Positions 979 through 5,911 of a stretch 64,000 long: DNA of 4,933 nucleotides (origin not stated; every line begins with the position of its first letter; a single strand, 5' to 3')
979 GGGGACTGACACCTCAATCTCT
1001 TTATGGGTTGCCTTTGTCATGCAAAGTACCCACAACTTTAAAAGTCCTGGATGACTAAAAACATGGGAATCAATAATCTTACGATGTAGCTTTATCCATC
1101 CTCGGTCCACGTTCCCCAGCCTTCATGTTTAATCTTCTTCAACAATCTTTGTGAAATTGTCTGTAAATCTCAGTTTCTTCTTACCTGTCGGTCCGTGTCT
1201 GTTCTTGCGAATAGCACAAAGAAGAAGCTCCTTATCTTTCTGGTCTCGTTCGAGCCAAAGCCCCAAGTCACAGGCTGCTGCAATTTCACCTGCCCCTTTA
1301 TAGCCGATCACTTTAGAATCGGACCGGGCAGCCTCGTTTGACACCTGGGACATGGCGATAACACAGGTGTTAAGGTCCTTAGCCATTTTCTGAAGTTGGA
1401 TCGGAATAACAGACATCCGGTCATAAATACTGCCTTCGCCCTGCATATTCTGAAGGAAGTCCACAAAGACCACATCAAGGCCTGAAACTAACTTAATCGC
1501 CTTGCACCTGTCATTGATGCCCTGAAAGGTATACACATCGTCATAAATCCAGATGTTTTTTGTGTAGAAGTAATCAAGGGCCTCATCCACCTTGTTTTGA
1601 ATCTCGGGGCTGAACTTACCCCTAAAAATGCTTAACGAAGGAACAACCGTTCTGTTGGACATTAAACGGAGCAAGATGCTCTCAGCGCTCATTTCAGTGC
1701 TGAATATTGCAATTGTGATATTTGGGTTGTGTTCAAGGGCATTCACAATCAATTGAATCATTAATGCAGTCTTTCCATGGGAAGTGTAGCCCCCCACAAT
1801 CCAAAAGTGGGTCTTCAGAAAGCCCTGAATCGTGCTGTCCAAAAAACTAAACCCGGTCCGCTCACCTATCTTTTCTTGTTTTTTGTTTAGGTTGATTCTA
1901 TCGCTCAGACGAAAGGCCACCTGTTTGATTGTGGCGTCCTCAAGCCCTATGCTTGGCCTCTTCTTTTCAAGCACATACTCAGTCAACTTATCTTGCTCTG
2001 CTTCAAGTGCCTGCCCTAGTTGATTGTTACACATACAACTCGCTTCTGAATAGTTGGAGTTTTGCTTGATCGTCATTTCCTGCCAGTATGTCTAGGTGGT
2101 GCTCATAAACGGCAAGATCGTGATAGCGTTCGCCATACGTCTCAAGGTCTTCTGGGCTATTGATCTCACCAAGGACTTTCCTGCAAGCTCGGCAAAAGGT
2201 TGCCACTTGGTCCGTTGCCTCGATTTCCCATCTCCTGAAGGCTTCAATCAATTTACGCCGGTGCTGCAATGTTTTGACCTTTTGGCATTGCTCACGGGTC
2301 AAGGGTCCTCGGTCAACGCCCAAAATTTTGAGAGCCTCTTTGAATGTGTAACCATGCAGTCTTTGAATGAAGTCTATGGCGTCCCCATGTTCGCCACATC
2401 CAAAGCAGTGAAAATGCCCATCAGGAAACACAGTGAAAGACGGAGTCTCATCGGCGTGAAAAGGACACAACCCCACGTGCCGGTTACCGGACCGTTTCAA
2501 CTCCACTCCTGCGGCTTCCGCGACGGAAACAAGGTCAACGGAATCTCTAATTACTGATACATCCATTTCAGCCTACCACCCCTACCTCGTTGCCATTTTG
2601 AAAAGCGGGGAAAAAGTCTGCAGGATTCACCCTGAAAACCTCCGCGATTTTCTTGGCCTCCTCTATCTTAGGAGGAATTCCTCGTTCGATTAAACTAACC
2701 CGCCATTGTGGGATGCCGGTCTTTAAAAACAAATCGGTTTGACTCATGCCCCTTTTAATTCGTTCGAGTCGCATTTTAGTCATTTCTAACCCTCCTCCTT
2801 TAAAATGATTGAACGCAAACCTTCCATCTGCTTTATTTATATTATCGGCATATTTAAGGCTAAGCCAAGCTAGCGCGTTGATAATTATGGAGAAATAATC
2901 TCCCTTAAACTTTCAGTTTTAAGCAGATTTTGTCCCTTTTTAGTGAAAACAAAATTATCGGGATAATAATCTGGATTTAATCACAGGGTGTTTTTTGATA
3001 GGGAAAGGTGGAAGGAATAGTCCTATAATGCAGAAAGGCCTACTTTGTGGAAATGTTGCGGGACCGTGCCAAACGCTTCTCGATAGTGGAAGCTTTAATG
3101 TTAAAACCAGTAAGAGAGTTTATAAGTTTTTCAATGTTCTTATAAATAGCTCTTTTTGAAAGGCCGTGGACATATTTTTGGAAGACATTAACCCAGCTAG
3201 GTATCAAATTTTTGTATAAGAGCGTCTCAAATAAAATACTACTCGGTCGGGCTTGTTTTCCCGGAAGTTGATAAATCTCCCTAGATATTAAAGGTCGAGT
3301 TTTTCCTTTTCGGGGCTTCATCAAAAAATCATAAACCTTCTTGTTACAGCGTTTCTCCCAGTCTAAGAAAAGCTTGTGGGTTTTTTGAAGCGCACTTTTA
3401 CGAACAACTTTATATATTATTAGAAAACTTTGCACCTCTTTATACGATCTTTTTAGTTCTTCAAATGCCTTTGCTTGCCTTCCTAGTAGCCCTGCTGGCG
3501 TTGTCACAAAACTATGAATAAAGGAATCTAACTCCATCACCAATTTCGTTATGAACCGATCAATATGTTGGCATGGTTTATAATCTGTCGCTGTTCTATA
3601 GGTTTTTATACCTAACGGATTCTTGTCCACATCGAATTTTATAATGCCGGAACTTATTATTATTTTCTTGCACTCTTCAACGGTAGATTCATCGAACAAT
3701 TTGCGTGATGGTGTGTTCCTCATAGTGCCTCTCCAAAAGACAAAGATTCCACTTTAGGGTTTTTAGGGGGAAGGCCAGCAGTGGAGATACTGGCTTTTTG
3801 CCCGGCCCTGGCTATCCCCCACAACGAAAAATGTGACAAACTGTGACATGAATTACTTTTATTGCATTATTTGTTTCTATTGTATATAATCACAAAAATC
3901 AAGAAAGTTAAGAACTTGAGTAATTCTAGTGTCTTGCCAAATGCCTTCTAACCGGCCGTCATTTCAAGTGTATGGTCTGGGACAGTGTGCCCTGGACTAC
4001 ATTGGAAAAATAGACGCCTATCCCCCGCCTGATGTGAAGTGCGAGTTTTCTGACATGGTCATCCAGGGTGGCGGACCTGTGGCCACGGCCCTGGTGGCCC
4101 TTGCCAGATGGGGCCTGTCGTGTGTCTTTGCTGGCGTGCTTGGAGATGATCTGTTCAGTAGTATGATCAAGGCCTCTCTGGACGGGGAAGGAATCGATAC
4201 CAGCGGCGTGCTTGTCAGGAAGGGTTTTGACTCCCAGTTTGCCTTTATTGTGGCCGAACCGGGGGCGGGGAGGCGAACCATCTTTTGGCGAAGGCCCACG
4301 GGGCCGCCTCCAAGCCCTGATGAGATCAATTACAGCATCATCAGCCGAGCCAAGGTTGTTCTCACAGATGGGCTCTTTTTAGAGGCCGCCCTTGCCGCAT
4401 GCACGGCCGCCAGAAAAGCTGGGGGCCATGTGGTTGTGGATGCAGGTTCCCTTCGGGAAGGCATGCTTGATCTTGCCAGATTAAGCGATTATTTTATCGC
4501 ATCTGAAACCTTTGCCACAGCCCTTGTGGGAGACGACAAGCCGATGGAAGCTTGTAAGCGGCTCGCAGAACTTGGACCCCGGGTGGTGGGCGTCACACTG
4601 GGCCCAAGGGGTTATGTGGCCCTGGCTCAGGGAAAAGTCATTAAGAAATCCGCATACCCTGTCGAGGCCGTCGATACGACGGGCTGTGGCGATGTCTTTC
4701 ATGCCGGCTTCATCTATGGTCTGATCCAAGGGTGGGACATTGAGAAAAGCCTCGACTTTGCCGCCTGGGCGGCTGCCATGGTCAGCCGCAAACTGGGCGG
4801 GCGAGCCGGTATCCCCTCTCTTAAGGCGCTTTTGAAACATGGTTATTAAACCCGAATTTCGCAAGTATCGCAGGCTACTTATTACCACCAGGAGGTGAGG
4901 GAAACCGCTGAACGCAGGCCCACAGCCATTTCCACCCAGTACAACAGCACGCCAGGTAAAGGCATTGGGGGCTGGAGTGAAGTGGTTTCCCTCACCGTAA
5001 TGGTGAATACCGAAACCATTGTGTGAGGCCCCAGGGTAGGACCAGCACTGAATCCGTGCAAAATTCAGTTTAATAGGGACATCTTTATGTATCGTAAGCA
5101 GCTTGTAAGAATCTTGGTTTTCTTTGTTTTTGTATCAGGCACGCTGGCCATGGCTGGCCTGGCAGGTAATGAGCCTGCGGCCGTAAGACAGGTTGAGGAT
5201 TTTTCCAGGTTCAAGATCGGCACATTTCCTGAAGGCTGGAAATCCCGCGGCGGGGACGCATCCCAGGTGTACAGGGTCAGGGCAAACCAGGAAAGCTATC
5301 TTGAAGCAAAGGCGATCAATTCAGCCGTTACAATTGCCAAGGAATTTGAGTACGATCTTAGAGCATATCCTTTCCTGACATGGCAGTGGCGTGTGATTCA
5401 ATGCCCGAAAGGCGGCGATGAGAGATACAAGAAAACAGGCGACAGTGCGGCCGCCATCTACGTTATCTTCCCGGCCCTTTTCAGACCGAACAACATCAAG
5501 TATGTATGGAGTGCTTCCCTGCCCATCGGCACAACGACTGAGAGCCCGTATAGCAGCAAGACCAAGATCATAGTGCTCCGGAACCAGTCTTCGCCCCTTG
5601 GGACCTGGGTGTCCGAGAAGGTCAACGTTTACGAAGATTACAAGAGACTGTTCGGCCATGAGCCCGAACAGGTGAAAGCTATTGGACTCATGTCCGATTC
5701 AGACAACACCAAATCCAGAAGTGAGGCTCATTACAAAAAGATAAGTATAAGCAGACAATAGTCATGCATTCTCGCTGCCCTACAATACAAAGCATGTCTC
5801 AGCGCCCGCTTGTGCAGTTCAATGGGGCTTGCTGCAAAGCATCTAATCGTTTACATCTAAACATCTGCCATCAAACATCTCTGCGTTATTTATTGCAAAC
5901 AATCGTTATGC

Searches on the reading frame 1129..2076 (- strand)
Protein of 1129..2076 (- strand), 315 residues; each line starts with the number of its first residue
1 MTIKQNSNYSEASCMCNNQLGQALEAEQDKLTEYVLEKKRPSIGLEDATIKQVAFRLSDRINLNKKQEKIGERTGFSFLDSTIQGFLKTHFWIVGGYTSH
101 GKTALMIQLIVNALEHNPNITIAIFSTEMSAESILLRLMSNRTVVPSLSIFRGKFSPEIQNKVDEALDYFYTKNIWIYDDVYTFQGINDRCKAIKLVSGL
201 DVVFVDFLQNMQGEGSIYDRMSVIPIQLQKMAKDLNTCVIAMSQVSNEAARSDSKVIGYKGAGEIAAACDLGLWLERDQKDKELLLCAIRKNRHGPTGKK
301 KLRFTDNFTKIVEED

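Call 46: search_protein_families(library=pfam, proteins=[window:1129-2076:-], max_evalue=0.00001)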
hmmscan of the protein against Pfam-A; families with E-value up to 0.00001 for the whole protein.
window:1129-2076:- (315 aa): 1 family
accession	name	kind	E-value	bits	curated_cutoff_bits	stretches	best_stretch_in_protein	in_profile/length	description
PF03796.21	DnaB_C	-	2e-41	142.5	27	1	73-311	3-253/255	DnaB-like helicase C terminal domain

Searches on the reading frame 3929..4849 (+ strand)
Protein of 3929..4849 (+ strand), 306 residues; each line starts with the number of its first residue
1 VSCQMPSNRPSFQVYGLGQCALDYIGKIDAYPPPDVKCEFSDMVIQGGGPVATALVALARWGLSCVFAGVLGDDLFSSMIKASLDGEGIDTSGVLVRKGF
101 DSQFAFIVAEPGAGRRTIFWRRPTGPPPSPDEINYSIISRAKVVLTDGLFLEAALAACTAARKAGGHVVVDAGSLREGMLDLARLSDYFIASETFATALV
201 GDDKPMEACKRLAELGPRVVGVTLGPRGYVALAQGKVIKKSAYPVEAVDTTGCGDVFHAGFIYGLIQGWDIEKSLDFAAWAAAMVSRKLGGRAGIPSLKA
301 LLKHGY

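Call 46: search_protein_families(library=pfam, proteins=[window:3929-4849:+], max_evalue=0.00001)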
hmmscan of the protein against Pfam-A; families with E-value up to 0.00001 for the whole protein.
window:3929-4849:+ (306 aa): 1 family
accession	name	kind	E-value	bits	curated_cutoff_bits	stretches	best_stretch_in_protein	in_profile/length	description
PF00294.29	PfkB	-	1.4e-42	146.5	25.8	1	17-296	7-300/302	pfkB family carbohydrate kinase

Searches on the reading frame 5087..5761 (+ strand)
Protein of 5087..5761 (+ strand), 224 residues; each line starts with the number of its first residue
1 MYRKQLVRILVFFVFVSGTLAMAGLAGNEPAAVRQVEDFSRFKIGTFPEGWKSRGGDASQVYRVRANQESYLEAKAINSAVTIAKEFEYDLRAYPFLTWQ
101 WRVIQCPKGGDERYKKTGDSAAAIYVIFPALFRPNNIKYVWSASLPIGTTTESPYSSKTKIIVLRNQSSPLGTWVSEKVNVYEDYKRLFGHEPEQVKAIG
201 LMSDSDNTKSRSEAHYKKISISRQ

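Call 46: search_protein_families(library=pfam, proteins=[window:5087-5761:+], max_evalue=0.00001)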
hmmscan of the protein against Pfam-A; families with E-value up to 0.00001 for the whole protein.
window:5087-5761:+ (224 aa): 1 family
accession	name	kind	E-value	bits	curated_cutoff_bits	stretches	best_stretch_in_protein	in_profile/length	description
PF11249.13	DUF3047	-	1.2e-45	156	27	1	55-219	10-197/198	Protein of unknown function (DUF3047)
